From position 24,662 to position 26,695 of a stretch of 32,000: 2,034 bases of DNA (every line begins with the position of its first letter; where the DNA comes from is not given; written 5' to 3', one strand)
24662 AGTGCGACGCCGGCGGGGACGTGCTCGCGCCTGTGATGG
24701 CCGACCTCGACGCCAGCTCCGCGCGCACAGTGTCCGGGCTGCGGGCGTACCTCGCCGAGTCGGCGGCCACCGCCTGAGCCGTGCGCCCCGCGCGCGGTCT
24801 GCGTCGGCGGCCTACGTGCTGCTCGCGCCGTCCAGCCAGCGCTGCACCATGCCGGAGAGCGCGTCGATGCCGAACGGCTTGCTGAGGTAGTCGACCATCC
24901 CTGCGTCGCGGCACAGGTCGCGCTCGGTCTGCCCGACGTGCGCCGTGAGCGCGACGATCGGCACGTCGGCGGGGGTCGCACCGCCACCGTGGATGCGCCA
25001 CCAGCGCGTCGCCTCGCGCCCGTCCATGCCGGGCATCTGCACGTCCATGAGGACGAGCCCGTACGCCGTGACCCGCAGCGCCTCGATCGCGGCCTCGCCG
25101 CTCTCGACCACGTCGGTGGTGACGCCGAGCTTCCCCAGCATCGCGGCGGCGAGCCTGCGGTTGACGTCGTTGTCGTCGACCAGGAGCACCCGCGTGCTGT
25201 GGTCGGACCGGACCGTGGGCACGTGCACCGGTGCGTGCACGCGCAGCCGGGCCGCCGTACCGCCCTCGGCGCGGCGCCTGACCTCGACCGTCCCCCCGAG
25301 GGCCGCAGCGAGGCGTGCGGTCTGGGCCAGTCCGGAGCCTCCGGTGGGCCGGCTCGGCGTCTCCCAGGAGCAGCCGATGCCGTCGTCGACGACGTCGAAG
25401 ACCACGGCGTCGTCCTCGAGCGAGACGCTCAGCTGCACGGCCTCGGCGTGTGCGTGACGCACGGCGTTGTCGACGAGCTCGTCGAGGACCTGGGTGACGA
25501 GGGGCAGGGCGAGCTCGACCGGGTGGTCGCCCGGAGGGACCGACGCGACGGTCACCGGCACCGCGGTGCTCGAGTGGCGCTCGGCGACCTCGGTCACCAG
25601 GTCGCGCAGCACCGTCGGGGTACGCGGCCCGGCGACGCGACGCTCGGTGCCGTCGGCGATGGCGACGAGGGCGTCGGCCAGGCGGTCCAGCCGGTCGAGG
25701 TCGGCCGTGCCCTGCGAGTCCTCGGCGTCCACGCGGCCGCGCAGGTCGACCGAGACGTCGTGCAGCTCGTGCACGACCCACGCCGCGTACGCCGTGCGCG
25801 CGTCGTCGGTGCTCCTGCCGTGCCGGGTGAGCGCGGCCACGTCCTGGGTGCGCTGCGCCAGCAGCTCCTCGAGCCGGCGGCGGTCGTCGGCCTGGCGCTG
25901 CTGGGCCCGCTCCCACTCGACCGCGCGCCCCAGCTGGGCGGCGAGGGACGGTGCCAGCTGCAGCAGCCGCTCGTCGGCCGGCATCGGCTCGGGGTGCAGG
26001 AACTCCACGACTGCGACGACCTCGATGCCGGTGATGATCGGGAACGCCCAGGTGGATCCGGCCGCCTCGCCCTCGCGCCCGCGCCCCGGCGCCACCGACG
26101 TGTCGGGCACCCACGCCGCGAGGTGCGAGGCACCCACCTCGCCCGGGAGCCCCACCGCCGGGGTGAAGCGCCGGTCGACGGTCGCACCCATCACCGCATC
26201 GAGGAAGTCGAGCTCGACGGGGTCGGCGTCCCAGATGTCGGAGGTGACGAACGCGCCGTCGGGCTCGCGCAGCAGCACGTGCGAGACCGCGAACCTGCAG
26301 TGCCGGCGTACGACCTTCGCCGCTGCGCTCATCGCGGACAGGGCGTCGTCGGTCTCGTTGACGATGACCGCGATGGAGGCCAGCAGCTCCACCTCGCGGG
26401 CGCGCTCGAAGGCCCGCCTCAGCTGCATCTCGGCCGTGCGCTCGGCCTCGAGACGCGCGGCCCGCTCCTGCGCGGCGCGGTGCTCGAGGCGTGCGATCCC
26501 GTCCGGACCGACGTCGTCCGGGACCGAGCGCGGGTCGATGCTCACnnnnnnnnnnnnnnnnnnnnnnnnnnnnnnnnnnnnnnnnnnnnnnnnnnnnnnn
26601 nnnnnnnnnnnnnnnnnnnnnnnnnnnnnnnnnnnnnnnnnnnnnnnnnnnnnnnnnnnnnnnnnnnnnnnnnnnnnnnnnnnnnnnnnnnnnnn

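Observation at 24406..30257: Complete cytoplasmic H-NOX-headed phosphorelay (OmpR regulator, H-NOX, HNOBA kinase, GAF hybrid kinase, Hpt) in a high-GC actinobacterial context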

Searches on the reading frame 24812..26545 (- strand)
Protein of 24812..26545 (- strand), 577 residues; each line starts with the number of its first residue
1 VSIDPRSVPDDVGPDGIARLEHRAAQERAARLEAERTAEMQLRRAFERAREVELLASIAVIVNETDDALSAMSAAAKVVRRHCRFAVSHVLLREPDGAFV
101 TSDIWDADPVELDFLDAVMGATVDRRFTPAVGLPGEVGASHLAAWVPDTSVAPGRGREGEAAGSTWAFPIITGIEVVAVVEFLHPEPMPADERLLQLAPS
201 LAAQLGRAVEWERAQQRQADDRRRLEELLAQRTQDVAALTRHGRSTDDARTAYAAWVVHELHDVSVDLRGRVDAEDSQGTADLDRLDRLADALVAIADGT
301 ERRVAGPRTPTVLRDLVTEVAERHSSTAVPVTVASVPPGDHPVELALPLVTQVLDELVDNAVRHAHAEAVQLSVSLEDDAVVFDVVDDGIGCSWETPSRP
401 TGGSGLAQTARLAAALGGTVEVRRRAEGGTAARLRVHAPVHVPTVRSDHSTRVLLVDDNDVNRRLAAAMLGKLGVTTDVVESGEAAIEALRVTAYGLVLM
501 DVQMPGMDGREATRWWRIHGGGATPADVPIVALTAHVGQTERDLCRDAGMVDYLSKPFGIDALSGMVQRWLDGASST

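Call 3: search_protein_families(library=pfam, proteins=[window:24812-26545:-], max_evalue=0.01)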
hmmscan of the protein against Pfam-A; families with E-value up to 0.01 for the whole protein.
window:24812-26545:- (577 aa): 4 families
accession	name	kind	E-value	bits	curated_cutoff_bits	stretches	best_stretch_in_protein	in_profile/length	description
PF00072.30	Response_reg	-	8.2e-23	81.1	30.2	1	453-567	1-110/111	Response regulator receiver domain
PF02518.31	HATPase_c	-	4.6e-12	46.8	26.4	1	350-437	6-108/111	Histidine kinase-, DNA gyrase B-, and HSP90-like ATPase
PF13581.12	HATPase_c_2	-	6.7e-06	26.6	27.4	1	350-434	32-125/127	Histidine kinase-like ATPase domain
PF13185.12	GAF_2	-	0.0012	19.5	28.6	1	152-210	78-136/136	GAF domain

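Call 29: find_homologous_proteins(query=window:24812-26545:-, max_evalue=1e-20)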
Query window:24812-26545:- (577 aa): 84 proteins with E <= 1e-20 among 8000 candidates.
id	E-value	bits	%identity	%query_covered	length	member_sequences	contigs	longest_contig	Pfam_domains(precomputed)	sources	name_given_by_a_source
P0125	0.0e+0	1152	92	100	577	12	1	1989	PF13581.13,PF02518.32,PF00072.31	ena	-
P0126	0.0e+0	1059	86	99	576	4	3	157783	PF13581.13,PF02518.32,PF00072.31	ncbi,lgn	ncbi:MAG: response regulator [Candidatus Nanopelagicales bacterium]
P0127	0.0e+0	1031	85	99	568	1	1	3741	PF02518.32,PF00072.31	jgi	jgi:CheY-like chemotaxis protein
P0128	1.3e-298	1009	84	98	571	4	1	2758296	PF13581.13,PF02518.32,PF00072.31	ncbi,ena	-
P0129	1.1e-281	953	79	98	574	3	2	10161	PF13581.13,PF02518.32,PF00072.31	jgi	jgi:CheY-like chemotaxis protein/K+-sensing histidine kinase KdpD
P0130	1.6e-269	913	78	98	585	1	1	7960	PF13581.13,PF02518.32,PF00072.31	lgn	-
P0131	3.0e-269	912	77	98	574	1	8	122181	PF13581.13,PF02518.32,PF00072.31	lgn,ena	-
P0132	7.4e-249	845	71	99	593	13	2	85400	PF02518.32,PF00072.31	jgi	jgi:CheY-like chemotaxis protein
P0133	2.4e-191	655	59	94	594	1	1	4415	PF02518.32,PF00072.31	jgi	jgi:CheY-like chemotaxis protein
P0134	3.0e-190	652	58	93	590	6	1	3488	PF02518.32,PF00072.31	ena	-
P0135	6.8e-189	647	58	96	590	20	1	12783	PF02518.32,PF00072.31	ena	-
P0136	3.5e-188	645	57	93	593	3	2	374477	PF02518.32,PF00072.31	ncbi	ncbi:MAG: response regulator [Candidatus Nanopelagicales bacterium]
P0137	7.3e-188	644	57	94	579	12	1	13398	PF02518.32,PF00072.31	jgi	jgi:CheY-like chemotaxis protein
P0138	1.3e-187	643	57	93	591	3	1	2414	PF02518.32,PF00072.31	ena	-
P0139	2.4e-187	642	57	93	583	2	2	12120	PF13185.13,PF13581.13,PF02518.32,PF00072.31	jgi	jgi:CheY-like chemotaxis protein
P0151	4.3e-181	621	57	98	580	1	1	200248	PF02518.32,PF00072.31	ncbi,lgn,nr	ncbi:MAG: response regulator [Frankiales bacterium]|nr:response regulator [Frankiales bacterium]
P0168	1.1e-161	557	51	99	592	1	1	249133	PF13185.13,PF02518.32,PF00072.31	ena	-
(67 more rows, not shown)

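Call 31: find_encoding_contigs(protein=P0136, flank=10000, max_places=2)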
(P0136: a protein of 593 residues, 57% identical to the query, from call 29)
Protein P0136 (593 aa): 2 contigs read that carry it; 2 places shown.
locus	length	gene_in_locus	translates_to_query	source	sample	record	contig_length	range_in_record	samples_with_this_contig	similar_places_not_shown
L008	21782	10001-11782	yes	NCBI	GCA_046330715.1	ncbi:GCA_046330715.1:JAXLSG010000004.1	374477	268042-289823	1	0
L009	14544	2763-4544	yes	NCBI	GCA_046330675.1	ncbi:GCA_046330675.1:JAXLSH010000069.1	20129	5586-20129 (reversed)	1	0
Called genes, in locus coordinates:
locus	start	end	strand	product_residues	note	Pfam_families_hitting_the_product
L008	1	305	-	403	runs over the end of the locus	PF07690:MFS_1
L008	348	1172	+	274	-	PF00805:Pentapeptide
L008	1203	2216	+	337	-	PF00491:Arginase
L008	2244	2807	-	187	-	PF00857:Isochorismatase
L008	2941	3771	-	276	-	PF00561:Abhydrolase_1, PF12146:Hydrolase_4, PF12697:Abhydrolase_6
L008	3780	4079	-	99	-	PF03992:ABM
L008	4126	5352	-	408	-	PF02550:AcetylCoA_hydro (weak), PF13336:AcetylCoA_hyd_C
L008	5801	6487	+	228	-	PF00072:Response_reg, PF00486:Trans_reg_C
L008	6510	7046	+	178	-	PF07700:HNOB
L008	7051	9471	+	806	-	PF08448:PAS_4 (faint), PF07701:HNOBA (weak), PF13188:PAS_8 (faint), PF08447:PAS_3, PF00512:HisKA, PF02518:HATPase_c, PF00072:Response_reg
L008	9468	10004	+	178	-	PF07700:HNOB, PF02830:V4R (weak)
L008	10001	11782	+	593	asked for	PF02518:HATPase_c, PF00072:Response_reg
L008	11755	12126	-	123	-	PF01627:Hpt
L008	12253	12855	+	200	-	-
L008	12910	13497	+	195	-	PF04234:CopC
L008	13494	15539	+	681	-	PF05425:CopD, PF09678:Caa3_CtaG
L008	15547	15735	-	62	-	-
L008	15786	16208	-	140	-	PF11236:DUF3037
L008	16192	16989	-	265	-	PF20613:HipA_2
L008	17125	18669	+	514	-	PF07690:MFS_1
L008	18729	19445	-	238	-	PF13532:2OG-FeII_Oxy_2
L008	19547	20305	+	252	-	PF00480:ROK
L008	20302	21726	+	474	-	PF10009:DUF2252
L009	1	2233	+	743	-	PF07701:HNOBA (weak), PF08448:PAS_4 (faint), PF13188:PAS_8 (faint), PF00989:PAS (faint), PF08447:PAS_3, PF00512:HisKA, PF02518:HATPase_c, PF00072:Response_reg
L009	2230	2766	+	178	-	PF07700:HNOB, PF02830:V4R (weak)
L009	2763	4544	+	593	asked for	PF02518:HATPase_c, PF00072:Response_reg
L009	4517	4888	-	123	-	PF01627:Hpt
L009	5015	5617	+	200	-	-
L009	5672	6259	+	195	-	PF04234:CopC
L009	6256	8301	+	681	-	PF05425:CopD, PF09678:Caa3_CtaG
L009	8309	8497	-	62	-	-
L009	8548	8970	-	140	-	PF11236:DUF3037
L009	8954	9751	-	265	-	PF20613:HipA_2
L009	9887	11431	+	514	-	PF07690:MFS_1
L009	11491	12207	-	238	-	PF13532:2OG-FeII_Oxy_2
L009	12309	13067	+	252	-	PF00480:ROK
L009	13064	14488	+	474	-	PF10009:DUF2252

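Call 53: predict_structure(alignment_id=A4)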
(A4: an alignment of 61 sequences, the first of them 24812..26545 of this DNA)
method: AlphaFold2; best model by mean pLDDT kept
length: 577 residues; sequences in the alignment: 61
mean_pLDDT: 86.3   pTM: 0.48
mean pLDDT of the five models: 86.3, 85.3, 84.8, 84.0, 83.4
residues with pLDDT >= 90: 315; 70-90: 200; 50-70: 47; < 50: 15
segments of 3 or more residues with pLDDT < 50: 441-448, 574-577
pLDDT, mean of each block of 10 residues (from residue 1): 56 79 93 95 92 96 94 97 95 94 95 93 90 92 92 69 91 94 94 94 96 95 97 92 76 75 84 84 85 74 68 93 92 87 84 90 83 88 91 58 70 82 86 84 44 95 93 92 97 95 95 91 86 85 88 90 88 50
secondary structure, 60 per line:
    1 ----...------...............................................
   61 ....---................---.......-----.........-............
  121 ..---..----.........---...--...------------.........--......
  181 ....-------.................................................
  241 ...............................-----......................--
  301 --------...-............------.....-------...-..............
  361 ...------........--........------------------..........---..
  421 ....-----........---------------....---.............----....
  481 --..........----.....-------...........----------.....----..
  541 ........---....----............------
elements in order: H14-64 H68-83 E87-93 E99-107 H109-122 H132-140 E144-146 E164-172 E175-184 H192-271 H277-298 E309-311 H313-324 E331-335 E343-345 H347-363 E370-377 E380-387 H406-415 E419-424 E430-437 E453-456 H460-472 E477-480 H483-492 E497-501 H509-519 E530-534 H539-548 E552-555 H560-571

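Call 62: fold_search(model_id=the predicted structure, library=pdb)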
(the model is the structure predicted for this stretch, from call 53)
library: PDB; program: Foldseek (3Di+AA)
matches with E <= 10: 1658; with E <= 0.001: 1137
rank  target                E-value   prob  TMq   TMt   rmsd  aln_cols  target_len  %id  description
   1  6qrj                  4.0e-16  1.00  0.24  0.29  20.3       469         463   21  Crystal structure of ShkA full-length in complex with AMPPNP (released 2020-01-08)
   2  9eut_A                3.4e-13  1.00  0.28  0.25  12.6       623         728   11  Cryo-EM structure of the full-length Pseudomonas aeruginosa bacteriophytochrome in its Pr state (released 2024-09-04)
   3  4gcz_B                1.3e-11  1.00  0.20  0.29  18.3       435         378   16  Structure of a blue-light photoreceptor (released 2013-06-19)
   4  4r3a_A                1.6e-11  1.00  0.20  0.34  36.5       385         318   15  Erythrobacter litoralis EL346 blue-light activated histidine kinase (released 2014-12-03)
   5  8a52_A                1.9e-11  1.00  0.20  0.29  27.4       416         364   16  Crystal structure of a chimeric LOV-Histidine kinase SB2F1 (asymmetrical variant, trigonal form with long c-axis) (released 2023-12-27)
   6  7qz2_B                3.8e-11  1.00  0.19  0.81   2.3       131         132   41  Crystal structure of GacS D1 domain in complex with BeF3- (released 2022-07-06)
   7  9a5d_A                3.8e-11  1.00  0.22  0.21  23.2       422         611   13  Integrative model of WALK-YYCH by crosslinking MS and deep learning (released 2024-09-18)
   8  6lgq_C                7.1e-11  1.00  0.25  0.56   6.9       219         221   20  The crystal complex structure of histidine kinase and response regulator (released 2020-12-09)
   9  8a6x_B                7.1e-11  1.00  0.21  0.31  27.4       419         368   17  Crystal structure of a chimeric LOV-Histidine kinase SB2F1 (asymmetrical variant, trigonal form with long c axis) (released 2024-01-10)
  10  8a7h_A                8.0e-11  1.00  0.20  0.30  27.2       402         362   16  Crystal structure of a chimeric LOV-Histidine kinase SB2F1-I66R mutant (light state; asymmetrical variant, trigonal fo (released 2024-01-10)
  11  4gcz_A                1.0e-10  1.00  0.19  0.30  21.7       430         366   17  Structure of a blue-light photoreceptor (released 2013-06-19)
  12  8a7f_A                1.1e-10  1.00  0.20  0.30  26.9       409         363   17  Crystal structure of a chimeric LOV-Histidine kinase SB2F1-I66R mutant (asymmetrical variant, trigonal form with long  (released 2024-01-10)
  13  7qz2_A                1.3e-10  1.00  0.19  0.83   1.9       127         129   42  Crystal structure of GacS D1 domain in complex with BeF3- (released 2022-07-06)
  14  4biz_C                1.6e-10  1.00  0.22  0.47  10.4       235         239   21  Crystal structure of CpxAHDC (orthorhombic form 2) (released 2014-04-23)
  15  8isk_A                1.7e-10  1.00  0.20  0.14  20.1       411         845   14  Pr conformer of Zea mays phytochrome A1 - ZmphyA1-Pr (released 2023-08-09)
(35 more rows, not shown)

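Call 79: search_protein_families(library=ncbifam, proteins=[window:24812-26545:-], max_evalue=0.00001)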
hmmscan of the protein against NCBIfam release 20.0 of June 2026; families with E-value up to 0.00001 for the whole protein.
window:24812-26545:- (577 aa): 69 families (the best 25 are shown)
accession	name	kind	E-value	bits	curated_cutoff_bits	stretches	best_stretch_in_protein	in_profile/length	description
NF011874.0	PRK15347.1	equivalog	6.5e-35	120.4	852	1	451-567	691-806/921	two component system sensor kinase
NF008302.0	PRK11091.1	equivalog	8.6e-30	103.6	838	1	351-572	400-644/779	aerobic respiration two-component sensor histidine kinase ArcB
TIGR02956.1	TMAO_torS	equivalog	1.4e-28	99.5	676.5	1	350-576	580-825/967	TMAO reductase system sensor histidine kinase/response regulator TorS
NF008318.0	PRK11107.1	equivalog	1.7e-27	95.9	890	1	443-574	660-788/920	two-component sensor histidine kinase BarA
NF008099.0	PRK10841.1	equivalog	2.4e-22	78.5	920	1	443-568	817-937/949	two-component system sensor histidine kinase RcsC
NF038297.2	hybrid_HK_HrmK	equivalog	1.1e-20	73.9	725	1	445-569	485-606/607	hybrid histidine kinase/response regulator HrmK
NF041945.1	LuxN_Vibrio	equivalog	3.5e-20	71.7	1550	1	447-572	717-836/839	quorum-sensing autoinducer 1 sensor kinase/phosphatase LuxN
NF041947.1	LuxQ_Vibrio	equivalog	3.4e-19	68.3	1200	1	350-563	588-831/843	quorum-sensing autoinducer 2 sensor kinase/phosphatase LuxQ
NF008469.0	PRK11361.1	equivalog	5.3e-16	58.4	714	1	451-572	5-121/461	acetoacetate metabolism transcriptional regulator AtoC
NF012023.0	PRK15479.1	equivalog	6.8e-14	51.9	337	1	452-567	2-112/224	transcriptional regulator TctD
NF041880.1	EPS_EpsF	equivalog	1.1e-13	50.5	900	1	456-565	1-108/492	response regulator EpsF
NF045901.1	HisKinLetSLeg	equivalog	7.3e-13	47.4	1650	1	451-561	672-779/906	two-component system sensor histidine kinase LetS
NF041733.1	resp_reg_CseB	equivalog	4.3e-12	45.9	350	1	452-567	2-111/228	two-component system response regulator CseB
NF040689.1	MtrAB_MtrA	equivalog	5.2e-12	45.6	300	1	453-565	1-107/219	MtrAB system response regulator MtrA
NF007420.1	PRK09959.1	equivalog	9e-12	43.4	1995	1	451-565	959-1068/1197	acid-sensing system histidine kinase EvgS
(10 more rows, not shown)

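Call 84: search_solved_structures(query=L008:9468-10001:+, max_evalue=0.001, show_alignments=1)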
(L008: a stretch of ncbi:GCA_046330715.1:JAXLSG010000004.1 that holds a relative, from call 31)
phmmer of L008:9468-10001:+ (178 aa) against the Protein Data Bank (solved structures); distinct sequences matched with E-value up to 0.001: 25.
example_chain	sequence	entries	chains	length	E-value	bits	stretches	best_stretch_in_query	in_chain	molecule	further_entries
2kii_A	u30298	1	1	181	9.8e-23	84.2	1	1-177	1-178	Putative uncharacterized protein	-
4u9b_A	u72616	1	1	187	1.1e-22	84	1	1-177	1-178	NO-binding heme-dependent sensor protein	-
4u99_A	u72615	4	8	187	2.1e-22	83.1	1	1-177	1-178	NO-binding heme-dependent sensor protein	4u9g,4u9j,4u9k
2kil_A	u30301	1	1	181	2.5e-21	79.6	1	1-177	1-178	Putative uncharacterized protein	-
6bde_A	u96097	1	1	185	3.9e-12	49.7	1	1-156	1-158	2,4-dihydroxyhept-2-ene-1,7-dioic acid aldolase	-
6bdd_A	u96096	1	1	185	1e-11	48.3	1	1-156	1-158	2,4-dihydroxyhept-2-ene-1,7-dioic acid aldolase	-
6ocv_A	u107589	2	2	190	1.2e-11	48.1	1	2-161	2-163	Heme NO binding domain protein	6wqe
4fdk_A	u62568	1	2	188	2.7e-10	43.7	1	1-169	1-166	Methyl-accepting chemotaxis protein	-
1u4h_A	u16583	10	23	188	9.7e-10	41.9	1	1-169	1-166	Heme-based Methyl-accepting Chemotaxis Protein | Methyl-accepting chemotaxis protein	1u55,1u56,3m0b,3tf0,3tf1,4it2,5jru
1xbn_A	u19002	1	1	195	1.1e-09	41.7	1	1-169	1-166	Methyl-accepting chemotaxis protein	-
3nvr_A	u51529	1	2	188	1.5e-09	41.2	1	1-169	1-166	Methyl-accepting chemotaxis protein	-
3sj5_A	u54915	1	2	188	2.3e-09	40.7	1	6-169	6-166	Methyl-accepting chemotaxis protein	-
6cww_A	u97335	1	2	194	2.5e-09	40.5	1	6-169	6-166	Methyl-accepting chemotaxis protein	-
3iqb_A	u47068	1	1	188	4.9e-09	39.6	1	1-169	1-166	Methyl-accepting chemotaxis protein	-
3eee_A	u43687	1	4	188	9.6e-09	38.6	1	1-169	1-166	Methyl-accepting chemotaxis protein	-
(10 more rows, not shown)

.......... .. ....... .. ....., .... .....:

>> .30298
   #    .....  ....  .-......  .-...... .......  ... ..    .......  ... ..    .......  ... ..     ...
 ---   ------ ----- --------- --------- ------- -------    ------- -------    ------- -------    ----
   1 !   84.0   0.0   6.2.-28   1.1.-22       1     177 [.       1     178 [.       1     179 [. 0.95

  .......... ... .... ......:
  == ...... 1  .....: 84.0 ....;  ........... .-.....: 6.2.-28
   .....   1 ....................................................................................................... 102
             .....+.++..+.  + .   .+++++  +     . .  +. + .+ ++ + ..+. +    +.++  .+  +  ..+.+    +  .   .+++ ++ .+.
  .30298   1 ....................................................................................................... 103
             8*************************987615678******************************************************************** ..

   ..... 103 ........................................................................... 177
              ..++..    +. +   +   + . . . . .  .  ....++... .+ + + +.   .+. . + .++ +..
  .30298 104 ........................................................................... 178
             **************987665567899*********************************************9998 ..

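Call 86: find_encoding_contigs(protein=P0132, flank=6000, max_places=1)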
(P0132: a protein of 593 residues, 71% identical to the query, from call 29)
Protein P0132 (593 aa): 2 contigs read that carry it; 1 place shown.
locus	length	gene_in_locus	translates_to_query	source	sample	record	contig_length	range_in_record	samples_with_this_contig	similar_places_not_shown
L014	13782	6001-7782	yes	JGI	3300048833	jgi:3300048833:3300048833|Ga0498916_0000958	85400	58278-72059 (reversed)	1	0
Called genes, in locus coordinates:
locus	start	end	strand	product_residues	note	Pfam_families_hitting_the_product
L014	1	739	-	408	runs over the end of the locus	PF13336:AcetylCoA_hyd_C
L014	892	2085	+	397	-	PF01594:AI-2E_transport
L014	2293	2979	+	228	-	PF00072:Response_reg, PF00486:Trans_reg_C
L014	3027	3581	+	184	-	PF07700:HNOB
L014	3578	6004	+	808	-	PF07701:HNOBA (faint), PF13188:PAS_8 (faint), PF00989:PAS (faint), PF08447:PAS_3, PF08448:PAS_4 (weak), PF00512:HisKA, PF02518:HATPase_c, PF00072:Response_reg, +2 more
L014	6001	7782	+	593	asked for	PF02518:HATPase_c, PF00072:Response_reg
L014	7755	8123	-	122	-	PF01627:Hpt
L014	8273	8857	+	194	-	-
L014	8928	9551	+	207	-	PF04234:CopC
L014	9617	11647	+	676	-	PF05425:CopD, PF09678:Caa3_CtaG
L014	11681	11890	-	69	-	-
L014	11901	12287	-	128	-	PF11236:DUF3037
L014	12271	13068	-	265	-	PF20613:HipA_2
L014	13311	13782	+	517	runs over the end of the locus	PF00083:Sugar_tr (weak), PF07690:MFS_1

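Call 87: find_encoding_contigs(protein=P0151, flank=6000, max_places=1)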
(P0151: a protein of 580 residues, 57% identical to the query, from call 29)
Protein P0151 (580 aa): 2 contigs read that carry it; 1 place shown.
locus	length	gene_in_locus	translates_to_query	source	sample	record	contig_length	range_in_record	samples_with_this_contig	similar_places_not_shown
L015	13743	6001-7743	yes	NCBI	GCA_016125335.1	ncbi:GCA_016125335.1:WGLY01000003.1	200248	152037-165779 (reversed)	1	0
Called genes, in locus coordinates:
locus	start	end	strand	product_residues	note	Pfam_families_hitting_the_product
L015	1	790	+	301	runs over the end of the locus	PF00805:Pentapeptide, PF13576:Pentapeptide_3 (faint), PF00805:Pentapeptide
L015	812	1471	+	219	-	PF03243:MerB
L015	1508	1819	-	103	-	PF03992:ABM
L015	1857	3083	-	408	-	PF13336:AcetylCoA_hyd_C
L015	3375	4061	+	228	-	PF00072:Response_reg, PF00486:Trans_reg_C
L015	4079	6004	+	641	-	PF08447:PAS_3, PF08448:PAS_4 (weak), PF12860:PAS_7 (faint), PF00512:HisKA, PF02518:HATPase_c, PF00072:Response_reg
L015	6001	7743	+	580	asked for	PF02518:HATPase_c, PF00072:Response_reg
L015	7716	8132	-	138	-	PF01627:Hpt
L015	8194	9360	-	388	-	PF01636:APH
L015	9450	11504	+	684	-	PF05425:CopD, PF09678:Caa3_CtaG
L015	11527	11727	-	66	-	-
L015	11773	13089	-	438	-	PF00654:Voltage_CLC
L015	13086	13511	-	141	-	PF11236:DUF3037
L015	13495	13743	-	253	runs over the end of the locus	PF20613:HipA_2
